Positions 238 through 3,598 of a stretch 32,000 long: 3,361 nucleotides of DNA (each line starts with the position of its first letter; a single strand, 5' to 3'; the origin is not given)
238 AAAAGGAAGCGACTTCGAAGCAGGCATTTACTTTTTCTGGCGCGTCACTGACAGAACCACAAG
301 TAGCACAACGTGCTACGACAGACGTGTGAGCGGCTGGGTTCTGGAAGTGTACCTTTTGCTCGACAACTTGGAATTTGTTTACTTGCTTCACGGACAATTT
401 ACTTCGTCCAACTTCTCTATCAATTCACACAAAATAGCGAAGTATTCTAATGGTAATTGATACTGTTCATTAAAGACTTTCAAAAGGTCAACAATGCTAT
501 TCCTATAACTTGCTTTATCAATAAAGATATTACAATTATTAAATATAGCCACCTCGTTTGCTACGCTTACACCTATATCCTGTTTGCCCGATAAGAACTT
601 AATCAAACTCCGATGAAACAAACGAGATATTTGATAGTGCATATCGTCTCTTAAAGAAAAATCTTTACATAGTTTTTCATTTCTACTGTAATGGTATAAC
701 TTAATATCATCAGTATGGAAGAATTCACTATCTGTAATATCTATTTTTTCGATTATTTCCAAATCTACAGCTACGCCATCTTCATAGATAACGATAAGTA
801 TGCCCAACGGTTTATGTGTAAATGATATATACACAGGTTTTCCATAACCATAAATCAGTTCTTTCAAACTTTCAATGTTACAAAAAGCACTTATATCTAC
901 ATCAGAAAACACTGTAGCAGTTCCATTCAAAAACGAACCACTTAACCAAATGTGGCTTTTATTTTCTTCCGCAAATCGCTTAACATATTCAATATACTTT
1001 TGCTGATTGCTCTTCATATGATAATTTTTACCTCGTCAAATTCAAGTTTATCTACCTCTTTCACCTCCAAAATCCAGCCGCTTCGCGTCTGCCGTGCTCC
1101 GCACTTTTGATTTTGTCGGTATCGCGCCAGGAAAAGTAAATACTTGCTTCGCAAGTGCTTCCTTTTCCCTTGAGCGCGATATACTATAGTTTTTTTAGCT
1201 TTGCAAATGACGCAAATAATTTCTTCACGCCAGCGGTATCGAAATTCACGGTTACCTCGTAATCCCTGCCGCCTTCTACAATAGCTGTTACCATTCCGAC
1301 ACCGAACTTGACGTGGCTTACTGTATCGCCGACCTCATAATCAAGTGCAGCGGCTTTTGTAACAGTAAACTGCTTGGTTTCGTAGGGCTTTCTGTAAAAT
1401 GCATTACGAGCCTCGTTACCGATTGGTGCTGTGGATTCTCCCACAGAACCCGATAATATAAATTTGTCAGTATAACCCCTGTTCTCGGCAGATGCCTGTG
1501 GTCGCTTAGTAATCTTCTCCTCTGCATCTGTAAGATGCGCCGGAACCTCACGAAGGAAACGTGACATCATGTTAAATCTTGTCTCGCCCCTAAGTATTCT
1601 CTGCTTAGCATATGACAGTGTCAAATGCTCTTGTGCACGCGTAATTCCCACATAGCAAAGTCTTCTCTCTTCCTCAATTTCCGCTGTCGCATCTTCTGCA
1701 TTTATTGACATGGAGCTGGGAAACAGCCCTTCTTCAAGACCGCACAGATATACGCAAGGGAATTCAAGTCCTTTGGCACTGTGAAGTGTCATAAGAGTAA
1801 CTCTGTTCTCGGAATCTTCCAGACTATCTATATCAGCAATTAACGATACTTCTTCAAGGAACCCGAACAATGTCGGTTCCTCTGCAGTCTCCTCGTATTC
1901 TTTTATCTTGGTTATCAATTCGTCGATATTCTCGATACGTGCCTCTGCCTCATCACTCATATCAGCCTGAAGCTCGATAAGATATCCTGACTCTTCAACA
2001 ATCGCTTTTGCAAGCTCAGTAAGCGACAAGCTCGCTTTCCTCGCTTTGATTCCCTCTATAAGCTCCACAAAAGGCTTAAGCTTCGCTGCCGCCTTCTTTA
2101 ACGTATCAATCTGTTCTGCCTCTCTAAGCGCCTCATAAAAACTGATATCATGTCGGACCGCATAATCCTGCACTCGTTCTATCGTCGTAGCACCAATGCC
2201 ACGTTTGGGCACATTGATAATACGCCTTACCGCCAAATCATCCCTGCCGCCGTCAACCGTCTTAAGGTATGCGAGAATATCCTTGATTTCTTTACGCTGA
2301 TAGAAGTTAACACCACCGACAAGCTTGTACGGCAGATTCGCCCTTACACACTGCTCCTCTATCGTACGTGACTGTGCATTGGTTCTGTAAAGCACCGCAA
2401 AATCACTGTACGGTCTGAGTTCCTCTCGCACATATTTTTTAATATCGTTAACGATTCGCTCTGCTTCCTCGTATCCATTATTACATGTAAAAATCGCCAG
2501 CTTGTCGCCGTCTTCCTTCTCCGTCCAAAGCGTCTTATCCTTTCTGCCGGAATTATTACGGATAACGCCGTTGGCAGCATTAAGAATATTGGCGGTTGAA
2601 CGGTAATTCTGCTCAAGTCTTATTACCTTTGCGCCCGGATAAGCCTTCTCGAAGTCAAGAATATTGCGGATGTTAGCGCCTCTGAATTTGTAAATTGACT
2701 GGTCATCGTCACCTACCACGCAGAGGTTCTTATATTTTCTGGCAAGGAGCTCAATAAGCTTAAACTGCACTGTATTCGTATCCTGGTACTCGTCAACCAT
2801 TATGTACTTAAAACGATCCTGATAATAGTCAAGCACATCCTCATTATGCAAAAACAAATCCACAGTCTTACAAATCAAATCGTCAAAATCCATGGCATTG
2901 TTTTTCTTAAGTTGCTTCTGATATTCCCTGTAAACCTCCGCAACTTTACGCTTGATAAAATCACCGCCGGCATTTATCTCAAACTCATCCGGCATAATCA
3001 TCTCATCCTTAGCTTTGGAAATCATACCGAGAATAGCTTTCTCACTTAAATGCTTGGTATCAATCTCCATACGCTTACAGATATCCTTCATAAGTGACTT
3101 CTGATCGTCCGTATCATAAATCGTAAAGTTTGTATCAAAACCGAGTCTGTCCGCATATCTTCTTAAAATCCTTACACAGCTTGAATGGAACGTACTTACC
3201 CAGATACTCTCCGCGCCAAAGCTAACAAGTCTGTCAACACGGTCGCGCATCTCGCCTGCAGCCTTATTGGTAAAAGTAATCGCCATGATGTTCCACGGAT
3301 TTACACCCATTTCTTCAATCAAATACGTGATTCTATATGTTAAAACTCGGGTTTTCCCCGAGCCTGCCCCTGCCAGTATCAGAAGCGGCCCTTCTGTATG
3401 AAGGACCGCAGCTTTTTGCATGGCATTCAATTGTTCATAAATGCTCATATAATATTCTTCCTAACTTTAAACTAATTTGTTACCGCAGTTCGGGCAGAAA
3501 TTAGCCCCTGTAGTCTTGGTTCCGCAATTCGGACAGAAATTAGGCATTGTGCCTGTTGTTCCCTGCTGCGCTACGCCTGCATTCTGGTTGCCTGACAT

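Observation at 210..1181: Diverged ~150-nt hairpin-rich repeats in inverted orientation bracket a nucleotidyltransferase gene directly downstream of pcrA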

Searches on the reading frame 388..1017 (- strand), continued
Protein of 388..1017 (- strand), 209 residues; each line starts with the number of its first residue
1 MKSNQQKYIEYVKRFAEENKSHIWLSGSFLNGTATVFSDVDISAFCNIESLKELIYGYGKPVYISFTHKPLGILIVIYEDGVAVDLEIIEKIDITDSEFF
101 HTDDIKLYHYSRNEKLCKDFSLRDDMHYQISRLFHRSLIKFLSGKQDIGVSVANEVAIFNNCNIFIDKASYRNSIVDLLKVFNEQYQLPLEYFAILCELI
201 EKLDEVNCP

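Call 96: search_protein_families(library=padloc, proteins=[window:388-1017:-], max_evalue=0.01)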
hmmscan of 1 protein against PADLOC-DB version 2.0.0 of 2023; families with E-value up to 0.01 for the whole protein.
window:388-1017:- (209 aa): 0 families

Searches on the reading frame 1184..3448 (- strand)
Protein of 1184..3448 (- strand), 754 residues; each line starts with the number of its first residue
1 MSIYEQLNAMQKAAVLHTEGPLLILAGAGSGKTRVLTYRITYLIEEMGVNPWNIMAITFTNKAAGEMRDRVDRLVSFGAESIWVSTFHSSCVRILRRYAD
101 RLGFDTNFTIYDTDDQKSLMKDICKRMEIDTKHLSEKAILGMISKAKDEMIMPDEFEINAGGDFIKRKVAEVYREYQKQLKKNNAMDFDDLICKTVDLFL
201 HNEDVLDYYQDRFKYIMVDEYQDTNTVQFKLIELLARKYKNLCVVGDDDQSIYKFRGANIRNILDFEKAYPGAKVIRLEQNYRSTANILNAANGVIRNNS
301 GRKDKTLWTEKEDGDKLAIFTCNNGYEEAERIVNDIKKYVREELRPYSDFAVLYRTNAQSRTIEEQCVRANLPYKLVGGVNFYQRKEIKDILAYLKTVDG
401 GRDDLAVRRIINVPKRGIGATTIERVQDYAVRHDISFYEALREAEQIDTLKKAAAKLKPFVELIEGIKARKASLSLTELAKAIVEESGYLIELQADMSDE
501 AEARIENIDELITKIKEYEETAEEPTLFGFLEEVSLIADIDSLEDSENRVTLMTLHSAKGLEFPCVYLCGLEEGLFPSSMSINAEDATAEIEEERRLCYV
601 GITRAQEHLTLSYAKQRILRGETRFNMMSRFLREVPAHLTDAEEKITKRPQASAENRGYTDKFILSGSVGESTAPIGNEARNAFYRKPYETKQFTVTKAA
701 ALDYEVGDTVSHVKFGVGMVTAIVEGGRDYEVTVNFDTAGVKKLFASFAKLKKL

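Call 27: find_encoding_contigs(protein=window:1184-3448:-, flank=4000, max_places=10)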
Protein window:1184-3448:- (754 aa): 19 contigs read that carry it; 4 places shown.
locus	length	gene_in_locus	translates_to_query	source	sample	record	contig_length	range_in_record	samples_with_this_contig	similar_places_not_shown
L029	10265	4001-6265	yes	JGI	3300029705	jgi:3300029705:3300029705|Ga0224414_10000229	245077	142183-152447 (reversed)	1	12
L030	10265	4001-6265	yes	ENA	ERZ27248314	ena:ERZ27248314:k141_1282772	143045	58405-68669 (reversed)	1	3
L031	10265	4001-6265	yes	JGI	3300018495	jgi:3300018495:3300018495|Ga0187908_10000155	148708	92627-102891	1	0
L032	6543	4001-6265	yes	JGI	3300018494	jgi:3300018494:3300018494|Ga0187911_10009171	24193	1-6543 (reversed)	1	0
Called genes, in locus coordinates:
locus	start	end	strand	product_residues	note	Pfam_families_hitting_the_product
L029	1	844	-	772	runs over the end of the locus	PF00027:cNMP_binding (faint)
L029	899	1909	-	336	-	PF13379:NMT1_2, PF09084:NMT1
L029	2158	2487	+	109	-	-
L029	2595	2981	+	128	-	PF04012:PspA_IM30 (weak)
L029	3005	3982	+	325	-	PF13421:Band_7_1, PF01145:Band_7, PF13240:Zn_Ribbon_1 (weak), PF13248:Zn_ribbon_3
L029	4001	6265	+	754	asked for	PF00580:UvrD-helicase, PF13245:AAA_19, PF13604:AAA_30 (faint), PF13361:UvrD_C, PF13538:UvrD_C_2 (faint), PF21196:PcrA_UvrD_tudor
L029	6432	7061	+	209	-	-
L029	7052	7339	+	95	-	-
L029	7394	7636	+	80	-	-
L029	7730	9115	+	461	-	PF05958:tRNA_U5-meth_tr, PF05175:MTS, PF09445:Methyltransf_15 (weak), PF13847:Methyltransf_31, PF08241:Methyltransf_11 (faint), PF13649:Methyltransf_25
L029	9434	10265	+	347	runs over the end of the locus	PF10543:ORF6N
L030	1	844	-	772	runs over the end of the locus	PF00027:cNMP_binding (faint)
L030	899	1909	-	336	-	PF13379:NMT1_2, PF09084:NMT1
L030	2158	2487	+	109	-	-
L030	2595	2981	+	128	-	PF04012:PspA_IM30 (weak)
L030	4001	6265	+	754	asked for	PF00580:UvrD-helicase, PF13245:AAA_19, PF13604:AAA_30 (faint), PF13361:UvrD_C, PF13538:UvrD_C_2 (faint), PF21196:PcrA_UvrD_tudor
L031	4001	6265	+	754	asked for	PF00580:UvrD-helicase, PF13245:AAA_19, PF13604:AAA_30 (faint), PF13361:UvrD_C, PF13538:UvrD_C_2 (faint), PF21196:PcrA_UvrD_tudor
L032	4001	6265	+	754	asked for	PF00580:UvrD-helicase, PF13245:AAA_19, PF13604:AAA_30 (faint), PF13361:UvrD_C, PF13538:UvrD_C_2 (faint), PF21196:PcrA_UvrD_tudor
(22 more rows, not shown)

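Call 29: find_homologous_proteins(query=window:1184-3448:-, max_evalue=1e-100)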
Query window:1184-3448:- (754 aa): 8000 proteins with E <= 1e-100 among 8000 candidates; the best 120 are listed.
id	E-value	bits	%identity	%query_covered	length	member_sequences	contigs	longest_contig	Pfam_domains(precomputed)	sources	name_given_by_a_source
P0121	0.0e+0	1654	98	100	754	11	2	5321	PF13538.13,PF21196.4,PF13604.13,PF13361.13,PF13245.13,PF00580.28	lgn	-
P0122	0.0e+0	1245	73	100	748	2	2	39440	PF13538.13,PF21196.4,PF13604.13,PF13361.13,PF13245.13,PF00580.28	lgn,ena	-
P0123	0.0e+0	1223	72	100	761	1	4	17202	PF13538.13,PF01443.25,PF21196.4,PF13604.13,PF13361.13,PF13245.13,PF00580.28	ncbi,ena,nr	ncbi:MAG: DNA helicase PcrA [Lachnospiraceae bacterium]|nr:DNA helicase PcrA [Lachnospiraceae bacter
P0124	0.0e+0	1223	72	100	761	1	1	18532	PF13538.13,PF01443.25,PF21196.4,PF13604.13,PF13361.13,PF13245.13,PF00580.28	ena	-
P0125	0.0e+0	1218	72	100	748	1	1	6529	PF13538.13,PF01443.25,PF21196.4,PF13604.13,PF13361.13,PF13245.13,PF00580.28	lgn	-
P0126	0.0e+0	1198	71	100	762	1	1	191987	PF13538.13,PF01443.25,PF21196.4,PF13604.13,PF13361.13,PF13245.13,PF00580.28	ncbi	-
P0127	0.0e+0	1187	71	100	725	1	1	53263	PF13538.13,PF01443.25,PF21196.4,PF13604.13,PF13361.13,PF13245.13,PF00580.28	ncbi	-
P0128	0.0e+0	1127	68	100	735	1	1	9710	PF13538.13,PF01443.25,PF21196.4,PF13604.13,PF13361.13,PF13245.13,PF00580.28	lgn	-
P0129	0.0e+0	1126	68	100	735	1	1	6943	PF13538.13,PF01443.25,PF21196.4,PF13604.13,PF13361.13,PF13245.13,PF00580.28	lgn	-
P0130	0.0e+0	1125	67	100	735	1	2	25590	PF13538.13,PF01443.25,PF21196.4,PF13604.13,PF13361.13,PF13245.13,PF00580.28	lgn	-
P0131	0.0e+0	1117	67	100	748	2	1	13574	PF13538.13,PF21196.4,PF13604.13,PF13361.13,PF13245.13,PF00580.28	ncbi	-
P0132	0.0e+0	1111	66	100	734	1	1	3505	PF13538.13,PF01443.25,PF21196.4,PF13604.13,PF13361.13,PF13245.13,PF00580.28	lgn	-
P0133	0.0e+0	1106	68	100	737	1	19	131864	PF13538.13,PF01443.25,PF21196.4,PF13604.13,PF13361.13,PF13245.13,PF00580.28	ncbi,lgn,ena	-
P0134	0.0e+0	1106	68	100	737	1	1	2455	PF13538.13,PF01443.25,PF21196.4,PF13604.13,PF13361.13,PF13245.13,PF00580.28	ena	-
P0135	0.0e+0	1106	68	100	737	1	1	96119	PF13538.13,PF01443.25,PF21196.4,PF13604.13,PF13361.13,PF13245.13,PF00580.28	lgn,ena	-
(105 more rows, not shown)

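Call 30: find_encoding_contigs(protein=P0121, flank=3500, max_places=3)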
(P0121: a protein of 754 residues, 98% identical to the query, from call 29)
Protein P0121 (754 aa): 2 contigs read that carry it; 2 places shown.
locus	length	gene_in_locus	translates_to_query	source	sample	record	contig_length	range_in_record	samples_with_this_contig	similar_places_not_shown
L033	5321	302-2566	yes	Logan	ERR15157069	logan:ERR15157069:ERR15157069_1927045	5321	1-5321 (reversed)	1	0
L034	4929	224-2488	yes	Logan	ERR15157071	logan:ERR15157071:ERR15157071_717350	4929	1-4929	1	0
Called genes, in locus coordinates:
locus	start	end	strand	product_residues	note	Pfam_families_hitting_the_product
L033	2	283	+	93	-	?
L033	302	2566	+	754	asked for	PF00580:UvrD-helicase, PF13245:AAA_19, PF13604:AAA_30 (faint), PF13361:UvrD_C, PF13538:UvrD_C_2 (faint), PF21196:PcrA_UvrD_tudor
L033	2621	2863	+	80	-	-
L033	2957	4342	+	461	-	PF05958:tRNA_U5-meth_tr, PF05175:MTS, PF09445:Methyltransf_15 (weak), PF13847:Methyltransf_31, PF08241:Methyltransf_11 (faint), PF13649:Methyltransf_25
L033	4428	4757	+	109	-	PF13560:HTH_31, PF12844:HTH_19, PF01381:HTH_3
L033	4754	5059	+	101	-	-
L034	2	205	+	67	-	?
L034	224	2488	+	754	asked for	PF00580:UvrD-helicase, PF13245:AAA_19, PF13604:AAA_30 (faint), PF13361:UvrD_C, PF13538:UvrD_C_2 (faint), PF21196:PcrA_UvrD_tudor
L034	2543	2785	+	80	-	-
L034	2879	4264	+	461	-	PF05958:tRNA_U5-meth_tr, PF05175:MTS, PF09445:Methyltransf_15 (weak), PF13847:Methyltransf_31, PF08241:Methyltransf_11 (faint), PF13649:Methyltransf_25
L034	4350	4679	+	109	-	PF13560:HTH_31, PF12844:HTH_19, PF01381:HTH_3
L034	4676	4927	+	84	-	?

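Call 31: find_encoding_contigs(protein=P0122, flank=3500, max_places=2)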
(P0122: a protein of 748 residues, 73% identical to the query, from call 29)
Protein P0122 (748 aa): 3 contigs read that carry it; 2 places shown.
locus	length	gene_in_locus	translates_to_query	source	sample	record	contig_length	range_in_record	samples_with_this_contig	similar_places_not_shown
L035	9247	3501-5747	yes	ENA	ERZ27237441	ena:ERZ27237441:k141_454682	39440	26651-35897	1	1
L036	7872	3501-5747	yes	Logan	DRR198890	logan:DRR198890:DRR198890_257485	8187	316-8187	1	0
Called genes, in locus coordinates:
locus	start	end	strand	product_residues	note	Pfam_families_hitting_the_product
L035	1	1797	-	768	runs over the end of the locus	-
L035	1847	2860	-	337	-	PF13379:NMT1_2, PF09084:NMT1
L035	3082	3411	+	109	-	-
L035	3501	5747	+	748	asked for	PF00580:UvrD-helicase, PF13245:AAA_19, PF13604:AAA_30 (faint), PF13361:UvrD_C, PF13538:UvrD_C_2 (weak), PF21196:PcrA_UvrD_tudor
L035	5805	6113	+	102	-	-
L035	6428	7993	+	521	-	PF05958:tRNA_U5-meth_tr, PF05175:MTS, PF09445:Methyltransf_15 (faint), PF13649:Methyltransf_25 (weak), PF13847:Methyltransf_31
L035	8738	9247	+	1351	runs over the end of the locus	?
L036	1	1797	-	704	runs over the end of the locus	?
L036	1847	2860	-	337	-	PF13379:NMT1_2, PF09084:NMT1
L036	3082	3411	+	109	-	-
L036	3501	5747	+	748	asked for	PF00580:UvrD-helicase, PF13245:AAA_19, PF13604:AAA_30 (faint), PF13361:UvrD_C, PF13538:UvrD_C_2 (weak), PF21196:PcrA_UvrD_tudor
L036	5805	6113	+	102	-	-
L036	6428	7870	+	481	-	?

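Call 32: find_encoding_contigs(protein=P0126, flank=3500, max_places=2)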
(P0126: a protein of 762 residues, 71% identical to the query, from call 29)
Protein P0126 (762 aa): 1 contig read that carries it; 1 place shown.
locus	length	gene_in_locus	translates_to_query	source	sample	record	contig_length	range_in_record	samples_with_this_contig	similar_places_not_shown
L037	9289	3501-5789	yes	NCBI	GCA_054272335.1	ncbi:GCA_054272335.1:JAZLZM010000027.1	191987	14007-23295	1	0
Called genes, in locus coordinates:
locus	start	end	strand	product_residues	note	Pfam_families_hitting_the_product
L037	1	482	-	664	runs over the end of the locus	PF09334:tRNA-synt_1g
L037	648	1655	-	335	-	PF13379:NMT1_2, PF09084:NMT1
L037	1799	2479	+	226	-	PF04012:PspA_IM30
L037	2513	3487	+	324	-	PF13421:Band_7_1, PF01145:Band_7 (weak)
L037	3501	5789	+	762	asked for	PF00580:UvrD-helicase, PF01443:Viral_helicase1 (faint), PF13245:AAA_19, PF13604:AAA_30 (faint), PF13361:UvrD_C, PF13538:UvrD_C_2 (weak), PF21196:PcrA_UvrD_tudor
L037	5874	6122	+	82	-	-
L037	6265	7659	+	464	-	PF05958:tRNA_U5-meth_tr, PF03602:Cons_hypoth95 (faint), PF09445:Methyltransf_15 (faint), PF05175:MTS, PF13847:Methyltransf_31, PF13649:Methyltransf_25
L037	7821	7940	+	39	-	-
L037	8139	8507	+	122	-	-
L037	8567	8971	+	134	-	PF00293:NUDIX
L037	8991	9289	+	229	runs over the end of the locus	PF00557:Peptidase_M24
